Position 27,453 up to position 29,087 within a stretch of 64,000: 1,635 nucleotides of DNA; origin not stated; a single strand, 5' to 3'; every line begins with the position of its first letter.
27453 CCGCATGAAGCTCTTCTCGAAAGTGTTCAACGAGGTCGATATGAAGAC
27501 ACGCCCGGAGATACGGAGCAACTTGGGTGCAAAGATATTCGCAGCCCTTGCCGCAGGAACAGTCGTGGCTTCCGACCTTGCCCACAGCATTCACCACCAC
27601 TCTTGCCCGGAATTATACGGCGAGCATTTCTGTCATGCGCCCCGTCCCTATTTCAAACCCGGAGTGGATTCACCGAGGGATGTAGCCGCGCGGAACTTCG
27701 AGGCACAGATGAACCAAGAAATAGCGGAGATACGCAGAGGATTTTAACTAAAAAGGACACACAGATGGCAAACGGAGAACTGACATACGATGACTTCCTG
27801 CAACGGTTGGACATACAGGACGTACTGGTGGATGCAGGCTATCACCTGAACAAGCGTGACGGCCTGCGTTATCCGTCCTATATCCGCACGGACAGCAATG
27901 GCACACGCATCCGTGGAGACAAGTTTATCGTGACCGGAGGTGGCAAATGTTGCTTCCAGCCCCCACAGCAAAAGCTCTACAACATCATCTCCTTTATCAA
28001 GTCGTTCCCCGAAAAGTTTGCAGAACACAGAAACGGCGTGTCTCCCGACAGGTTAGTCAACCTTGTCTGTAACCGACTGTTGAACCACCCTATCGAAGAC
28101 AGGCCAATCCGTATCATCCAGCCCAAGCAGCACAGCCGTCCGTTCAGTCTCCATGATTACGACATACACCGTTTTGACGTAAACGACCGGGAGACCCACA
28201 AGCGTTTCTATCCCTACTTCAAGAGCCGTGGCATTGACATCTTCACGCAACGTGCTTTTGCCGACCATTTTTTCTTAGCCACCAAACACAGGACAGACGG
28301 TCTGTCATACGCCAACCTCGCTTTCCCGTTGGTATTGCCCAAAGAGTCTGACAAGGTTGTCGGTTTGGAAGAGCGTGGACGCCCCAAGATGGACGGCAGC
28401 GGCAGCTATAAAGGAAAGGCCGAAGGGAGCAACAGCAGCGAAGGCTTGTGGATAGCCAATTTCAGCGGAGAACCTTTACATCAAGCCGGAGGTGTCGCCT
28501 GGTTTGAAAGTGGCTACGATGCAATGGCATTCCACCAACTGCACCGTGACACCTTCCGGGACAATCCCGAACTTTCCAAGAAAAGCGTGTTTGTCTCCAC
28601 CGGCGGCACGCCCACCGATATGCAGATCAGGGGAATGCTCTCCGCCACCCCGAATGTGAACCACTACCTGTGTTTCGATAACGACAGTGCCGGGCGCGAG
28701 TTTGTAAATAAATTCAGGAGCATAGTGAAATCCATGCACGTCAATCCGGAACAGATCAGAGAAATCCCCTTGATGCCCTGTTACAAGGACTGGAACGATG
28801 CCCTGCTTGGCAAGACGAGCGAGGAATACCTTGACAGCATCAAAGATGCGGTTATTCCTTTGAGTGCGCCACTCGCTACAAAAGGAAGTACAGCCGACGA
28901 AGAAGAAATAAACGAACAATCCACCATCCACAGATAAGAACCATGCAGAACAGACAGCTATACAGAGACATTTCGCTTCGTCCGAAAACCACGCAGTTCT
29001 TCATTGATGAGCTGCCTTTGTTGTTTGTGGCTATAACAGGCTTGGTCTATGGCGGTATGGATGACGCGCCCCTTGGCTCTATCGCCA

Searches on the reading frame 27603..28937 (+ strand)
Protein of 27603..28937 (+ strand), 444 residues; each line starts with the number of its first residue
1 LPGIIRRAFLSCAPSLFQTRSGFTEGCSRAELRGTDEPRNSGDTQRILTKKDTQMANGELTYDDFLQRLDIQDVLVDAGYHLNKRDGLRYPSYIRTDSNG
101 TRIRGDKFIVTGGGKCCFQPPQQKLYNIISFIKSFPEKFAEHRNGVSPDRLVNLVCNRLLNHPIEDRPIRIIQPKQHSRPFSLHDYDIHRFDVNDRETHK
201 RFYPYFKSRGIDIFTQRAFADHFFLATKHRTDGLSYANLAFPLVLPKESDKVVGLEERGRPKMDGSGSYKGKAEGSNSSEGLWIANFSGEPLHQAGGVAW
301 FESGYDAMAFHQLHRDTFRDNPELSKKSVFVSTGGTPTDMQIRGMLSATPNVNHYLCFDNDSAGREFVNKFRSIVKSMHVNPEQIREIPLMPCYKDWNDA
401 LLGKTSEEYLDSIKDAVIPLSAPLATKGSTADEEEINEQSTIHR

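Call 53: search_protein_families(library=pfam, proteins=[window:27603-28937:+], max_evalue=0.00001)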
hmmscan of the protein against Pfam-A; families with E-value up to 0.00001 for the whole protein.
window:27603-28937:+ (444 aa): 1 family
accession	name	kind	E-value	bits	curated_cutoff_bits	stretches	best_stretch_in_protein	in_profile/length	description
PF13155.12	Toprim_2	-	2.1e-13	50.8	22.1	1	301-401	3-88/88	Toprim-like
